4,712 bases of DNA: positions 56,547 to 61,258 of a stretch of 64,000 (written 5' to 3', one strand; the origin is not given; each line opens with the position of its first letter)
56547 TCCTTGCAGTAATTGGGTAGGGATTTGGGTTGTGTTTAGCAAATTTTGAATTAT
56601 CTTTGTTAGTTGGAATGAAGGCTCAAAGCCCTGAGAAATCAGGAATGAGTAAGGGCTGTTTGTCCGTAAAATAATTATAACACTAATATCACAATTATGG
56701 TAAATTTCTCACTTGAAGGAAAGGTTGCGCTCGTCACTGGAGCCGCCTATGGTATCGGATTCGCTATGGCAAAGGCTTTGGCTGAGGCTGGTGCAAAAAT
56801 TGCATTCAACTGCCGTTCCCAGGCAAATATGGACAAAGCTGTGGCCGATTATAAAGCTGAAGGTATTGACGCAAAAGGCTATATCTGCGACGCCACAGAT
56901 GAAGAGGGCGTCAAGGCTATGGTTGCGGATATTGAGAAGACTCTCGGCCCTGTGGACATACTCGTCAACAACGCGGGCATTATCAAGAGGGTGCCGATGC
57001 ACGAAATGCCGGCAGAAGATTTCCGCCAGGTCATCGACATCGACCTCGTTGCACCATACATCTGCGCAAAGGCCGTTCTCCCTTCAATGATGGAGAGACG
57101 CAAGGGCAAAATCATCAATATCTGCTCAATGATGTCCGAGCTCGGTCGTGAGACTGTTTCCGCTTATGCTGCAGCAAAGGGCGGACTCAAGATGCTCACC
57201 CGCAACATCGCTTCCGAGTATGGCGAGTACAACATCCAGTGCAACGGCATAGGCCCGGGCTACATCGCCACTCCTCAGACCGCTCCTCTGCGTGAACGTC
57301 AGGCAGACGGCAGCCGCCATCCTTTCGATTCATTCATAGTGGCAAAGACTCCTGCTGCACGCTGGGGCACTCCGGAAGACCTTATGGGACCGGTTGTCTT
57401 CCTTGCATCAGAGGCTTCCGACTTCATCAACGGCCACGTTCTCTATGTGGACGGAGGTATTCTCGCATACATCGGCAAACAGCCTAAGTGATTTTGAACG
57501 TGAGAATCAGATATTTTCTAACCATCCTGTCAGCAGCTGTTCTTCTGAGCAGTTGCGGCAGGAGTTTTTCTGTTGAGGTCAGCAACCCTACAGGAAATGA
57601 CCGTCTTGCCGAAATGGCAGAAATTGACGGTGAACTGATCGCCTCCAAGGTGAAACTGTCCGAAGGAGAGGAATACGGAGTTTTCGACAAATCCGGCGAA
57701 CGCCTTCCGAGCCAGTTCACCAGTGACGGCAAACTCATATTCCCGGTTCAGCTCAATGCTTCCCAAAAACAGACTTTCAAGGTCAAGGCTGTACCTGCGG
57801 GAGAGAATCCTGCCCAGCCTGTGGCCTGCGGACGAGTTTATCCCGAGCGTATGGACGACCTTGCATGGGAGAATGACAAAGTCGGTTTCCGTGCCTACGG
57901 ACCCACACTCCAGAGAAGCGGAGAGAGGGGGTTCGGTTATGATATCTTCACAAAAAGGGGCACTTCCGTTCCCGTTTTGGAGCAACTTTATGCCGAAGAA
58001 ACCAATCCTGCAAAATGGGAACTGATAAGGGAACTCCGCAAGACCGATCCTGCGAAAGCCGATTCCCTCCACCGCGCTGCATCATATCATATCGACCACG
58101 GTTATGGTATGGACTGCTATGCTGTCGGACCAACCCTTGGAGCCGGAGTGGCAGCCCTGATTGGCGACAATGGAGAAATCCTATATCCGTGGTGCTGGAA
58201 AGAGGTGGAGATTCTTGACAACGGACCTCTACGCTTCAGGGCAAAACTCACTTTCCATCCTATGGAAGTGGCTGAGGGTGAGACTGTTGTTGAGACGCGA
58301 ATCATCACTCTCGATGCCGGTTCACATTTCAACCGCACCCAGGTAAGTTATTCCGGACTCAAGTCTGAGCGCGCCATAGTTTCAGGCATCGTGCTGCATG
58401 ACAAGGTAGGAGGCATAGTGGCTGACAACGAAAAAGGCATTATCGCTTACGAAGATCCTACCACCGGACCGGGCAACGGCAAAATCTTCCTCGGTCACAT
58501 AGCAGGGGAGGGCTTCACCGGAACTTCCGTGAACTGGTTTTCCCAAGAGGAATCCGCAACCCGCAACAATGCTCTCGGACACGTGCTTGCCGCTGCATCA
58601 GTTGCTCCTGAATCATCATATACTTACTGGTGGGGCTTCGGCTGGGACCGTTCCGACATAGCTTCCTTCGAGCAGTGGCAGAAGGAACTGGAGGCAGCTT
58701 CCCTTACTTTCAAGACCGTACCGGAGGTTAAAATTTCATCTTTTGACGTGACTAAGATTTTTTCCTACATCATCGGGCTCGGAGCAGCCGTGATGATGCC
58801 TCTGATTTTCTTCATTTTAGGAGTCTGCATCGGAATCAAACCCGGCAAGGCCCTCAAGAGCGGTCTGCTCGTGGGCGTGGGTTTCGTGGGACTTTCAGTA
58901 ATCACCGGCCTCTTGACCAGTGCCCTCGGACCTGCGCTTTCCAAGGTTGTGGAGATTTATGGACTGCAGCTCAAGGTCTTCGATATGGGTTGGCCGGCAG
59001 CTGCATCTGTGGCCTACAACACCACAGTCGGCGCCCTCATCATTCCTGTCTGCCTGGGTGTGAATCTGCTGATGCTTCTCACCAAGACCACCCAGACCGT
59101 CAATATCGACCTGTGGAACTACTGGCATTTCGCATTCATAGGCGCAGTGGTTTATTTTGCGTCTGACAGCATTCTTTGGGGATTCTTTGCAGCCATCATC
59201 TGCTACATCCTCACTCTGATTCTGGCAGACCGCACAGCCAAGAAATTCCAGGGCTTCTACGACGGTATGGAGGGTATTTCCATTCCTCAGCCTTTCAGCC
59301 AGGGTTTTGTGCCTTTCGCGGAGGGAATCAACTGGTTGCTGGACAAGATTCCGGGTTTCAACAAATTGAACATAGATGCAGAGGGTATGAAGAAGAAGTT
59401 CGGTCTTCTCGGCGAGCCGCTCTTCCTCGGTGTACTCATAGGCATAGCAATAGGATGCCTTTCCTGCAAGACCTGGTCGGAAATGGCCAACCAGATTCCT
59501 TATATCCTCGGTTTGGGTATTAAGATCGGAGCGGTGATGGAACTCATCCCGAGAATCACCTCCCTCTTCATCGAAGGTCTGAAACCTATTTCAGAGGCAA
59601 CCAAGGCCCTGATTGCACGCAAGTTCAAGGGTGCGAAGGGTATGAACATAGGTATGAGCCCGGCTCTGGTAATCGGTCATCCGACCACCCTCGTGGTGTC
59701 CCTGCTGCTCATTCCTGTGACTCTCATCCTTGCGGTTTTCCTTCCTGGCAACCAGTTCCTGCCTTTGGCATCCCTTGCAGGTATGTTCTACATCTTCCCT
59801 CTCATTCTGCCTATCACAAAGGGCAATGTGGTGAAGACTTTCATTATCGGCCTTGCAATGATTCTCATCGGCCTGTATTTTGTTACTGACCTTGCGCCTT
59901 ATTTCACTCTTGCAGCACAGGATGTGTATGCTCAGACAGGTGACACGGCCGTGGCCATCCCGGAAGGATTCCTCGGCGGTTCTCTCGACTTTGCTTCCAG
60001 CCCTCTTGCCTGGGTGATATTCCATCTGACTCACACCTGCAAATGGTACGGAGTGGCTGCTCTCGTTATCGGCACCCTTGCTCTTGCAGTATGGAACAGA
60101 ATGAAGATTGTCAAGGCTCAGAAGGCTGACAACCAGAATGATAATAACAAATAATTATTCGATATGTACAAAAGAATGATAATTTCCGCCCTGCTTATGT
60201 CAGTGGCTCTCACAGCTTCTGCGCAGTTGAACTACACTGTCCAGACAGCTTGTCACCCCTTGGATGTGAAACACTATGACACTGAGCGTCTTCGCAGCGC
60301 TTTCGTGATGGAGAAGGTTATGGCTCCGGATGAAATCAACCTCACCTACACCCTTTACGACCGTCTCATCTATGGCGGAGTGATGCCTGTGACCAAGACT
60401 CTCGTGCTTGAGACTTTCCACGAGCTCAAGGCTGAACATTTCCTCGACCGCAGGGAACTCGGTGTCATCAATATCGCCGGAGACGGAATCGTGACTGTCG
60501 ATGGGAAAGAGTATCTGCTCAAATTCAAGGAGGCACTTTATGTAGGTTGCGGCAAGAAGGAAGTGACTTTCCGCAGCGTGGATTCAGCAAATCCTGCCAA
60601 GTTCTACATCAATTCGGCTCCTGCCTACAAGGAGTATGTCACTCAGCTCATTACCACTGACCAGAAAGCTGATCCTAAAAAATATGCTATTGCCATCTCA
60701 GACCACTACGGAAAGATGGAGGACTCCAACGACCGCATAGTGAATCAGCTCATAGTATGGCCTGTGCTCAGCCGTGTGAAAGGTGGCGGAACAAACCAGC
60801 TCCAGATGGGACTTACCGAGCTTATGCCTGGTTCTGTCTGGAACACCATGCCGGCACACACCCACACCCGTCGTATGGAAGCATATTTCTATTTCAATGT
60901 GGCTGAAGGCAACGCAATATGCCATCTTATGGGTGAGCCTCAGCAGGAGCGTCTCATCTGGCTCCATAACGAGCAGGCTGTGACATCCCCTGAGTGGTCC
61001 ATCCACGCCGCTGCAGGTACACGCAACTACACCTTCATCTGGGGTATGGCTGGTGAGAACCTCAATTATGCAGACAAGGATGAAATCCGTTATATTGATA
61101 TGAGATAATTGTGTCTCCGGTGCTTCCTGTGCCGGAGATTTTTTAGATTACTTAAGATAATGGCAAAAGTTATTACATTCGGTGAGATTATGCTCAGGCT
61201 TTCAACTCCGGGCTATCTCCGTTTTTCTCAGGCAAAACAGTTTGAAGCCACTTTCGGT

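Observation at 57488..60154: In-frame fusion of a DUF4861 lipoprotein to an orphan PTS galactitol-type EIIC permease within the kdu operon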

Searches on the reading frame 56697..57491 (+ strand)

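Call 5: search_protein_families(library=pfam, proteins=[window:56697-57491:+], max_evalue=0.001)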
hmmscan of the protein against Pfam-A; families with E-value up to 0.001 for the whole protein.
window:56697-57491:+ (264 aa): 4 families
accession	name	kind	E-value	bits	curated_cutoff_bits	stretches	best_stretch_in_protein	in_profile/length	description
PF13561.12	adh_short_C2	-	1.3e-61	208.7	27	1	15-255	1-235/236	Enoyl-(Acyl carrier protein) reductase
PF00106.31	adh_short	-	3.3e-60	203.4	26.6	1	9-202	1-194/195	short chain dehydrogenase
PF08659.16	KR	-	4e-16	59.9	22.6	1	11-164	3-156/180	KR domain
PF23441.1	SDR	-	2.7e-08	34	27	1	10-192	9-196/258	SDR-like rossmann domain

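Call 6: search_protein_families(library=ncbifam, proteins=[window:56697-57491:+], max_evalue=0.001)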
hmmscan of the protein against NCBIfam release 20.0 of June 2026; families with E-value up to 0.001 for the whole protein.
window:56697-57491:+ (264 aa): 236 families (the best 25 are shown)
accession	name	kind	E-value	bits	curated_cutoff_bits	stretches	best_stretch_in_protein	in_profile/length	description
NF005488.0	PRK07097.1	equivalog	4.4e-147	488.2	369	1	3-263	5-265/266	gluconate 5-dehydrogenase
NF005983.0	PRK08085.1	equivalog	3.6e-85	285.6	408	1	4-257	5-252/254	gluconate 5-dehydrogenase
NF004778.0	PRK06124.1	equivalog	1.3e-75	254.1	303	1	3-257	6-254/256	SDR family oxidoreductase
NF005711.0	PRK07523.1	subfamily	4.7e-75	252.5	413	1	4-257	6-253/255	SDR family oxidoreductase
NF005390.0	PRK06935.1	equivalog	6.3e-73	245.3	369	1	3-257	10-257/258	2-dehydro-3-deoxy-D-gluconate 5-dehydrogenase KduD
TIGR01832.1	kduD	equivalog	7.2e-68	228.7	338.85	1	4-257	1-247/248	2-dehydro-3-deoxy-D-gluconate 5-dehydrogenase KduD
NF006070.0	PRK08213.1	subfamily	7.1e-65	219.1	279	1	3-256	7-257/259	gluconate 5-dehydrogenase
TIGR01830.1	3oxo_ACP_reduc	equivalog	3.7e-64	216.7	297.75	1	11-255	1-238/239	3-oxoacyl-[acyl-carrier-protein] reductase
NF005559.1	PRK07231.1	subfamily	3.7e-61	206.8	215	1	6-256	2-248/249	glucose 1-dehydrogenase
NF004198.0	PRK05653.1-3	equivalog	4.3e-61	206.5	296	1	5-255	4-246/248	3-oxoacyl-ACP reductase FabG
NF009093.0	PRK12429.1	subfamily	9.5e-61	205.3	258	1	6-256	3-257/259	3-hydroxybutyrate dehydrogenase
NF004791.0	PRK06138.1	equivalog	6.1e-60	202.6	312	1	5-257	2-251/252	SDR family oxidoreductase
NF009466.0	PRK12826.1-2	subfamily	4.7e-59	199.8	222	1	9-255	4-244/248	3-oxoacyl-ACP reductase FabG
NF004197.0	PRK05653.1-1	equivalog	1.2e-57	195.4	332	1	4-256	3-247/249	3-oxoacyl-ACP reductase FabG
TIGR01963.1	PHB_DH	subfamily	1.5e-55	188.2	307.05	1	9-256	2-253/255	3-hydroxybutyrate dehydrogenase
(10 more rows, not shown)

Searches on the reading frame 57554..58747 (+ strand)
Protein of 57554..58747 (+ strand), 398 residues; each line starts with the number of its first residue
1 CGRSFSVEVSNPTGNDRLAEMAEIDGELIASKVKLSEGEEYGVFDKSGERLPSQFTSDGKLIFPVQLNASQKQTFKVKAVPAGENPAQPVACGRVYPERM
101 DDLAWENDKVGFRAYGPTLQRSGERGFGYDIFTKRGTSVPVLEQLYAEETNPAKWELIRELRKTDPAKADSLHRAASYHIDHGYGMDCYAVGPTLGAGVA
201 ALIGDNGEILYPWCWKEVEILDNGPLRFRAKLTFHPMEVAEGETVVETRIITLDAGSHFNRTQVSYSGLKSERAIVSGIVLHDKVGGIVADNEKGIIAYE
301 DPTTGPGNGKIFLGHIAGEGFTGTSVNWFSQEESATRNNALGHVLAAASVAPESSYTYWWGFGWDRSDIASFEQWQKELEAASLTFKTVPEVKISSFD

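Call 15: search_solved_structures(query=window:57560-58747:+, max_evalue=1)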
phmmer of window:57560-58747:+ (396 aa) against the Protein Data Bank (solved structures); distinct sequences matched with E-value up to 1: 1.
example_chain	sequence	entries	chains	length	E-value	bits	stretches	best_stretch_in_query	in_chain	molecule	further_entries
7zjb_B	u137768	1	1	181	0.66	12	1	45-121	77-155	Putative secreted cellulose-binding protein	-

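Call 24: find_homologous_proteins(query=window:57554-58747:+)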
Query window:57554-58747:+ (398 aa): 3244 proteins with E <= 0.001 among 8000 candidates; the best 120 are listed.
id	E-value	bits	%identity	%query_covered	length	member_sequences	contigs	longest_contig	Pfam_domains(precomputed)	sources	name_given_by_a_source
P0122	4.7e-192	656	70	99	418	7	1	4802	PF16153.11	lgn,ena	-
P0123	4.5e-135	469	56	99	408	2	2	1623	PF16153.11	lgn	-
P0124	2.0e-133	463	54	93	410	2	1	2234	PF16153.11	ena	-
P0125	3.3e-133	463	52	98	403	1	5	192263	PF16153.11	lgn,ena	-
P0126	3.3e-133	463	52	98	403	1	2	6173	PF16153.11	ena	-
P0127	3.5e-133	462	52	98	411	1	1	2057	PF16153.11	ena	-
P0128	5.0e-133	462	53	98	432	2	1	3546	PF16153.11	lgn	-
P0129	8.8e-133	461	52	98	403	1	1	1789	PF16153.11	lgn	-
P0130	1.0e-132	461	53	98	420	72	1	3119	PF16153.11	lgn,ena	-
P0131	1.2e-132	461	52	98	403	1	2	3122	PF16153.11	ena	-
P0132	1.3e-132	461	54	99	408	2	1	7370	PF16153.11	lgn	-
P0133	1.3e-132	461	52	98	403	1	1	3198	PF16153.11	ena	-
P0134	1.5e-132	460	52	98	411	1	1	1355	PF16153.11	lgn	-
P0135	1.7e-132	460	56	95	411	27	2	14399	PF16153.11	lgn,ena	-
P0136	1.7e-132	460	52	98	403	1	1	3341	PF16153.11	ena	-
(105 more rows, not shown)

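Call 74: predict_structure(alignment_id=A4)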
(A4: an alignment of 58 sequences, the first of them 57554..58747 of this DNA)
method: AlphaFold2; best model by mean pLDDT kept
length: 398 residues; sequences in the alignment: 58
mean_pLDDT: 91.2   pTM: 0.90
mean pLDDT of the five models: 91.2, 89.6, 89.2, 88.9, 88.0
residues with pLDDT >= 90: 297; 70-90: 88; 50-70: 12; < 50: 1
segments of 3 or more residues with pLDDT < 50: none
pLDDT, mean of each block of 10 residues (from residue 1): 85 87 93 90 93 95 94 94 80 95 96 92 85 91 92 95 97 89 81 77 93 90 96 95 95 96 97 95 91 95 76 94 95 90 96 96 94 96 89 79
secondary structure, 60 per line:
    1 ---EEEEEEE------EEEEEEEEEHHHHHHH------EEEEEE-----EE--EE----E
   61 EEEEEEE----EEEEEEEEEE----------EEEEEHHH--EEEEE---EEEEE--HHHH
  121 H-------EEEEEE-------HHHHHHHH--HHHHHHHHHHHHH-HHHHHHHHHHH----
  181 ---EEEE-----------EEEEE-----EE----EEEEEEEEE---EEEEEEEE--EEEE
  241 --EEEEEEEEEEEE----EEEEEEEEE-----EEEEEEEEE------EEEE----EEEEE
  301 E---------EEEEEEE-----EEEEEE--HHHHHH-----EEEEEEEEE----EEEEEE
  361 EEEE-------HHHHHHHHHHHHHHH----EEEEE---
elements in order: E4-10 E17-25 H26-32 E39-44 E60-67 E72-81 E92-96 E102-106 E110-114 H117-121 E129-134 H142-149 H152-164 H166-176 E184-187 E199-203 E215-223 E227-234 E237-240 E243-254 E259-267 E273-281 E288-291 E296-301 E311-317 E323-328 H331-336 E342-350 E355-364 H372-386 E391-395

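Call 78: fold_search(model_id=the predicted structure, library=pdb)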
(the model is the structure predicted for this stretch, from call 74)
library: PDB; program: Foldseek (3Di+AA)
matches with E <= 10: 1058; with E <= 0.001: 8
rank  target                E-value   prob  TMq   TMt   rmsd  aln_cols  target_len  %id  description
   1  5kbp_A                1.2e-07  1.00  0.47  0.24   9.5       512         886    8  The crystal structure of an alpha-mannosidase from Enterococcus faecalis V583 (released 2016-07-13)
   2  5kbp_B                1.4e-07  1.00  0.48  0.24   8.9       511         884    8  The crystal structure of an alpha-mannosidase from Enterococcus faecalis V583 (released 2016-07-13)
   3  2wyi_B                3.0e-07  1.00  0.45  0.22   9.8       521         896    8  Structure of the Streptococcus pyogenes family GH38 alpha-mannosidase complexed with swainsonine (released 2010-02-16)
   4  3lvt                  4.7e-07  1.00  0.48  0.25   9.2       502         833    8  The Crystal Structure of a Protein in the Glycosyl Hydrolase Family 38 from Enterococcus faecalis to 2.55A (released 2010-03-16)
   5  2wyi_A                2.7e-06  1.00  0.46  0.23   9.4       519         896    8  Structure of the Streptococcus pyogenes family GH38 alpha-mannosidase complexed with swainsonine (released 2010-02-16)
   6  2wyh_A                6.3e-06  1.00  0.47  0.23   9.3       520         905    9  Structure of the Streptococcus pyogenes family GH38 alpha-mannosidase (released 2010-02-16)
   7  2wyh_B                1.3e-05  1.00  0.47  0.23   9.4       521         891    8  Structure of the Streptococcus pyogenes family GH38 alpha-mannosidase (released 2010-02-16)
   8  8agb_E                9.8e-04  0.35  0.15  0.15  24.3       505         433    9  Structure of yeast oligosaccharylransferase complex with lipid-linked oligosaccharide bound (released 2022-12-07)
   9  2r89_A                1.2e-03  0.13  0.11  0.11  24.2       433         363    7  Crystal structure of the long-chain fatty acid transporter FadL mutant delta N3 (released 2008-09-23)
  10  5jmf                  1.9e-03  1.00  0.34  0.23  12.0       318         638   11  Heparinase III-BT4657 gene product (released 2016-05-25)
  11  2wvy_C                2.2e-03  1.00  0.27  0.16   7.9       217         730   10  STRUCTURE OF THE FAMILY GH92 INVERTING MANNOSIDASE BT2199 FROM BACTEROIDES THETAIOTAOMICRON VPI-5482 (released 2009-11-03)
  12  7ufu_A                2.3e-03  1.00  0.40  0.18   7.8       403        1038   11  Cryo-EM Structure of Bl_Man38A nucleophile mutant in complex with mannose at 2.7 A (released 2022-11-16)
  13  2ww2_A                2.3e-03  0.99  0.27  0.16   8.2       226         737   10  Structure of the Family GH92 Inverting Mannosidase BT2199 from Bacteroides thetaiotaomicron VPI-5482 (released 2009-12-29)
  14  5xqg_C                2.5e-03  1.00  0.46  0.24   8.8       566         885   10  Crystal structure of a PL 26 exo-rhamnogalacturonan lyase from Penicillium chrysogenum complexed with unsaturated gala (released 2018-03-21)
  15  5h42_A                3.3e-03  1.00  0.29  0.12   9.1       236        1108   11  Crystal Structure of 1,2-beta-oligoglucan phosphorylase from Lachnoclostridium phytofermentans in complex with alpha-d (released 2017-03-01)
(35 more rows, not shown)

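Call 87: find_encoding_contigs(protein=P0122, flank=5000, max_places=3)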
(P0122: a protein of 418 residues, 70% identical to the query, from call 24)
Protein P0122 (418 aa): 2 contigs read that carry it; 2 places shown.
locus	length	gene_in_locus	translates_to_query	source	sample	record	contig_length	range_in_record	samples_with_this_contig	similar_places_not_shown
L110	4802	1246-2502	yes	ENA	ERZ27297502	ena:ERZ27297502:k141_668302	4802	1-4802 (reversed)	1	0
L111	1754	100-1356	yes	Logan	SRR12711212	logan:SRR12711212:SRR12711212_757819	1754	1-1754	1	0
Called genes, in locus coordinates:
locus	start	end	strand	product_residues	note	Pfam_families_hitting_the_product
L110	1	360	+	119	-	?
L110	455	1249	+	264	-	PF00106:adh_short, PF08659:KR, PF23441:SDR, PF13561:adh_short_C2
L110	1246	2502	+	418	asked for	PF16153:DUF4861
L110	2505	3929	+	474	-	PF03611:EIIC-GAT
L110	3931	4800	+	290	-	?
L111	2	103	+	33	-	?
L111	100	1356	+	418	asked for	PF16153:DUF4861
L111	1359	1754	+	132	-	?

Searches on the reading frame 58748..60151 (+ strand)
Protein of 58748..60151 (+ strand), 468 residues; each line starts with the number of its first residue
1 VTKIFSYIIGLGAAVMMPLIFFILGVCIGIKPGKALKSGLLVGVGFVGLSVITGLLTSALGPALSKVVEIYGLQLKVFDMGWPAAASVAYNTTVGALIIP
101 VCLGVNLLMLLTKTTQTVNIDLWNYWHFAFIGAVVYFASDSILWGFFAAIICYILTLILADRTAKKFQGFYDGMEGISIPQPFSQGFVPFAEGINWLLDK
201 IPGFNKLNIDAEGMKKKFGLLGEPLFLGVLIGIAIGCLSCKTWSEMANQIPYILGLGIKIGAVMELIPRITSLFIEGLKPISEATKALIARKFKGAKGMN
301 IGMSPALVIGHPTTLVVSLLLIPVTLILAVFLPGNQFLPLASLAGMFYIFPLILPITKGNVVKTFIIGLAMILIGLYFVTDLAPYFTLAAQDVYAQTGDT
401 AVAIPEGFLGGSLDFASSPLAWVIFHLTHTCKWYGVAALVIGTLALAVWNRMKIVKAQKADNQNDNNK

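Call 16: search_solved_structures(query=window:58748-60151:+, max_evalue=0.01, show_alignments=1)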
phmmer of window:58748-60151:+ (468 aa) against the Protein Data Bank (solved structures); distinct sequences matched with E-value up to 0.01: 1.
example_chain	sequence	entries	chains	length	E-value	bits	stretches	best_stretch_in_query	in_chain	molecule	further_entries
9u82_A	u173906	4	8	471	1e-79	272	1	2-459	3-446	PTS galactitol transporter subunit IIC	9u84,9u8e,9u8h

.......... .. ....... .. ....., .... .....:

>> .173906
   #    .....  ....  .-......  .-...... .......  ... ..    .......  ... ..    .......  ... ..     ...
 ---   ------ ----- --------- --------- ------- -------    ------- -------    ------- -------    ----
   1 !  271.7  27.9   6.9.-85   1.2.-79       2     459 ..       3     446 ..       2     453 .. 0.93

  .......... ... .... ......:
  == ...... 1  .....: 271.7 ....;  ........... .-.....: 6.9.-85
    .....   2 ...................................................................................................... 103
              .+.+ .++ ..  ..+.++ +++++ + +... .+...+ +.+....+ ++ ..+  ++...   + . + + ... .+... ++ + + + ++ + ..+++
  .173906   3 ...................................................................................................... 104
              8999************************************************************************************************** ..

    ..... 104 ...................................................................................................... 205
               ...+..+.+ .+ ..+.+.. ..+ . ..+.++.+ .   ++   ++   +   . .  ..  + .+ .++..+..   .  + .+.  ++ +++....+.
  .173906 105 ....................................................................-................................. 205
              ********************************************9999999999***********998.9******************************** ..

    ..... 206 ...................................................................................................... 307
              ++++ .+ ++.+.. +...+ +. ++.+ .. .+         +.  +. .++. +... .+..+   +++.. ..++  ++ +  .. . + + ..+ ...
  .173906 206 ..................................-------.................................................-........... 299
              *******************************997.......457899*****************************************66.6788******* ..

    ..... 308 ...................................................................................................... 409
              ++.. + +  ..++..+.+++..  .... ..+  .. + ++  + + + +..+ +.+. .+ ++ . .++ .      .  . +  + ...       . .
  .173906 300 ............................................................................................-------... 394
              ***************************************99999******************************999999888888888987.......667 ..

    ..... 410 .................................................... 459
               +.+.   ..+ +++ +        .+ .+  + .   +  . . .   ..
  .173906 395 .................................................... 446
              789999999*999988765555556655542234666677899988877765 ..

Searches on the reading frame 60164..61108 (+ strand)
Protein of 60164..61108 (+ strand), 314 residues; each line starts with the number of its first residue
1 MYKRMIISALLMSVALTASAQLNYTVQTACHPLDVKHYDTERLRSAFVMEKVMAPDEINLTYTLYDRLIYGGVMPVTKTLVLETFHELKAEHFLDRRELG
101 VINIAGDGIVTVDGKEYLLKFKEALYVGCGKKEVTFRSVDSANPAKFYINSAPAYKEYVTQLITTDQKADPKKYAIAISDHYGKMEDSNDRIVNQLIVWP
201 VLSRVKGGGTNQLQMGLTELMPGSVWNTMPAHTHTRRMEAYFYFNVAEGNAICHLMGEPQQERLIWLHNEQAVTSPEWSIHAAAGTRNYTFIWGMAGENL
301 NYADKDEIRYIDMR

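Call 5: search_protein_families(library=pfam, proteins=[window:60164-61108:+], max_evalue=0.001)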
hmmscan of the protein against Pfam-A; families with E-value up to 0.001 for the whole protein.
window:60164-61108:+ (314 aa): 1 family
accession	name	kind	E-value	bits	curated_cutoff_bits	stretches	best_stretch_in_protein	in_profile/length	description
PF04962.18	KduI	-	1.1e-18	67.9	23.9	1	90-301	41-250/262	KduI/IolB family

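Call 6: search_protein_families(library=ncbifam, proteins=[window:60164-61108:+], max_evalue=0.001)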
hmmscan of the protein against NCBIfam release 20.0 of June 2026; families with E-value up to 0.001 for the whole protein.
window:60164-61108:+ (314 aa): 1 family
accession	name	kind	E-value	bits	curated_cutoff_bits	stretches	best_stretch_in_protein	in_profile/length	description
NF002091.1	PRK00924.1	equivalog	1.6e-109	365.6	250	1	26-313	3-276/277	5-dehydro-4-deoxy-D-glucuronate isomerase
